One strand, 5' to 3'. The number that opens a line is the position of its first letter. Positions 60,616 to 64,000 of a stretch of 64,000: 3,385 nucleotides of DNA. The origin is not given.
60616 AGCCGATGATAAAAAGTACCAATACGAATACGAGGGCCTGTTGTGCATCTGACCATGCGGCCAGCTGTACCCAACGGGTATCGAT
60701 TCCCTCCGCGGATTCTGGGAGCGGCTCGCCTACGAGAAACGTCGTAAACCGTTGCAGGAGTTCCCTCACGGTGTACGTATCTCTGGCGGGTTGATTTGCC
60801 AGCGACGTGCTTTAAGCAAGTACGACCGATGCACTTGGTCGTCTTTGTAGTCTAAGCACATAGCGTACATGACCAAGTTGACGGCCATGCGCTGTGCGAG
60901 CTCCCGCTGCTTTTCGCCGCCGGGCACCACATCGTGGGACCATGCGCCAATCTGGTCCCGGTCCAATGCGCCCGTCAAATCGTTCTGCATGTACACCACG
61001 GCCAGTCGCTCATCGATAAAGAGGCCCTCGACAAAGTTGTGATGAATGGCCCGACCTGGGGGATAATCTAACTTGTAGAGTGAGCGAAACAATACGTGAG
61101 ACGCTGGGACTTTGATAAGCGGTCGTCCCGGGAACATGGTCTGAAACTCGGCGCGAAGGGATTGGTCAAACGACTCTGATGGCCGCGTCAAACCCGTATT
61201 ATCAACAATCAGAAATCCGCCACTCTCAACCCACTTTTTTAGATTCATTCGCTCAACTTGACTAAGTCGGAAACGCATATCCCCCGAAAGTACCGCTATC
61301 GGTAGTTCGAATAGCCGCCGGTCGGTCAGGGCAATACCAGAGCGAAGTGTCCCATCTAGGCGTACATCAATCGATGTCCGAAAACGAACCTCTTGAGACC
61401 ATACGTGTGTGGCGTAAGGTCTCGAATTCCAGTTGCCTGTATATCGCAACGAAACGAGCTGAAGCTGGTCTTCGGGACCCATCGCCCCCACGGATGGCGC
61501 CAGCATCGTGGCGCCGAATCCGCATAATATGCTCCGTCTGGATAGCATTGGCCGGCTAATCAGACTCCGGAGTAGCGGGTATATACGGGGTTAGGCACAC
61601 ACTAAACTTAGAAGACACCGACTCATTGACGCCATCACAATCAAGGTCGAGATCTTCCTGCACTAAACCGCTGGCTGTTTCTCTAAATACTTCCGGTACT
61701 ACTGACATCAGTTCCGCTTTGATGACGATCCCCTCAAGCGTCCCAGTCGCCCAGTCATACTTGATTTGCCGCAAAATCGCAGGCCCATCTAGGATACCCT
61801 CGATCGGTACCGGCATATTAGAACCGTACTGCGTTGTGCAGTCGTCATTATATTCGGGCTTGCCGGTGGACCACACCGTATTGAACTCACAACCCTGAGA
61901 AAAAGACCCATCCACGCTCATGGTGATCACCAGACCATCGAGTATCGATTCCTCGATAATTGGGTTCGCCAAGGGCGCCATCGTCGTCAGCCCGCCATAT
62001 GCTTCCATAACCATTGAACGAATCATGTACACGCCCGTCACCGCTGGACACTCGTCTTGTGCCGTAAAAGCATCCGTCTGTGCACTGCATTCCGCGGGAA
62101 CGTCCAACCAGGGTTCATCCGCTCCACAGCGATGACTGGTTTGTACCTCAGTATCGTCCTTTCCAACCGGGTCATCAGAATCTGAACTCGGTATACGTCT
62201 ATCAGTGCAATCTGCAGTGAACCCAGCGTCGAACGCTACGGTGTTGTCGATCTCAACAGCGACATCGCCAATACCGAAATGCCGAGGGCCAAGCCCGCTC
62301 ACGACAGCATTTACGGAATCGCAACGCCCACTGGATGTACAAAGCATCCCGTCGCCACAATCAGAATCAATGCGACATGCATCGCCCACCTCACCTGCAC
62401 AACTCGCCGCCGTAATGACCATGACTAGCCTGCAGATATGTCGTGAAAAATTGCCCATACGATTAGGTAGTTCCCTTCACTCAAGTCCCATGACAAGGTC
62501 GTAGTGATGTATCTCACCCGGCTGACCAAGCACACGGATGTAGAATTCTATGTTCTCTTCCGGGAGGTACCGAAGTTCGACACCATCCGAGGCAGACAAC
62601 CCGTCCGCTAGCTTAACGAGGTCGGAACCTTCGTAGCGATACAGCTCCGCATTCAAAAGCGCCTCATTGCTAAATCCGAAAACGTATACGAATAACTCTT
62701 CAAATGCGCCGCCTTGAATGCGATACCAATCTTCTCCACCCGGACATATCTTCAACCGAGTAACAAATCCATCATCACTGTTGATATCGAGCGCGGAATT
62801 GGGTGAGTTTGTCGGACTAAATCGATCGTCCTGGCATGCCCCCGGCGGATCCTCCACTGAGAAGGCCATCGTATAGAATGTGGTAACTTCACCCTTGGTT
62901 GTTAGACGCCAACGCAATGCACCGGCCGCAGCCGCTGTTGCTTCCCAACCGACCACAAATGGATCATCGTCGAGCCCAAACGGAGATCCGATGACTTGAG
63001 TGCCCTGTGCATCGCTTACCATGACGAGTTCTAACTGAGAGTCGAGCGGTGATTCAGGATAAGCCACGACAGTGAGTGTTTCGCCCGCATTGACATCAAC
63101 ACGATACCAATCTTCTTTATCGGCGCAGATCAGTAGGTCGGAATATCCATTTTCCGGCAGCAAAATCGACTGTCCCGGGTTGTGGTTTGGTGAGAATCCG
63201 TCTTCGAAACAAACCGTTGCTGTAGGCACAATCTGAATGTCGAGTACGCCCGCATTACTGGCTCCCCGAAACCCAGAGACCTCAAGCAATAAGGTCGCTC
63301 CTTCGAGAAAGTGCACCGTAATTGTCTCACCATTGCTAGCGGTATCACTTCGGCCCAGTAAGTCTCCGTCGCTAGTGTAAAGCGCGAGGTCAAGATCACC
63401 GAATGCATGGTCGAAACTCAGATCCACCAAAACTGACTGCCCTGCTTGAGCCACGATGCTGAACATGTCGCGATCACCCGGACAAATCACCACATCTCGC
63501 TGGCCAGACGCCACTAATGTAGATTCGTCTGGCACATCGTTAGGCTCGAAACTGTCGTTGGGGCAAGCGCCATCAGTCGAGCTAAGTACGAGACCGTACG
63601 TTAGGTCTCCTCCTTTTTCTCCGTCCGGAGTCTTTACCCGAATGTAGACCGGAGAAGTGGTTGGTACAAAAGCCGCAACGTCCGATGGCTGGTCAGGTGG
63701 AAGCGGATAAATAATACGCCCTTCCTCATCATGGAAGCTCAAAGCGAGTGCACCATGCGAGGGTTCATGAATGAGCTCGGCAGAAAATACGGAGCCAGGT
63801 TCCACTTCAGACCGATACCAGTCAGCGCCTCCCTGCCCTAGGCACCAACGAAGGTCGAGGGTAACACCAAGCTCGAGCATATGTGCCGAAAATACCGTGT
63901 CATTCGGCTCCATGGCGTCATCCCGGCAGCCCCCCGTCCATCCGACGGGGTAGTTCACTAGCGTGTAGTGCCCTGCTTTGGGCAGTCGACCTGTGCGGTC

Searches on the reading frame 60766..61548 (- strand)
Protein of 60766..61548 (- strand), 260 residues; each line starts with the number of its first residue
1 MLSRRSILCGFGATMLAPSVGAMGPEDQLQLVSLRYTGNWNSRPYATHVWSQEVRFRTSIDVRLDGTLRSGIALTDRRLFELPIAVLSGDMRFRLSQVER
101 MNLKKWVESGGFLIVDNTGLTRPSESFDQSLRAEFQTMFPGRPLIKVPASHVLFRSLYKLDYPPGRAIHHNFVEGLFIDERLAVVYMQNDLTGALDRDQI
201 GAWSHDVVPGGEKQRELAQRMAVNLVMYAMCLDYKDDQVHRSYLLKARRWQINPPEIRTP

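Call 34: search_protein_families(library=pfam, proteins=[window:60766-61548:-], max_evalue=0.0001)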
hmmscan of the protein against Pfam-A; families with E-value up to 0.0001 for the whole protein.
window:60766-61548:- (260 aa): 1 family
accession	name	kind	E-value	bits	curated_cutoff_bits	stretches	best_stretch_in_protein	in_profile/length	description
PF13709.12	DUF4159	-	5e-35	121.3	25.9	1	31-230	2-202/202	Domain of unknown function (DUF4159)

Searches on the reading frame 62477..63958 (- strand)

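Call 34: search_protein_families(library=pfam, proteins=[window:62477-63958:-], max_evalue=0.0001)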
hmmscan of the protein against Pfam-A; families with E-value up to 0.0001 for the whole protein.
window:62477-63958:- (493 aa): 1 family
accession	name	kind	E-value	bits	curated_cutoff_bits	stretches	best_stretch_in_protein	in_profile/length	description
PF04151.21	PPC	-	1.2e-07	32.9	25.9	0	162-216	1-57/70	Bacterial pre-peptidase C-terminal domain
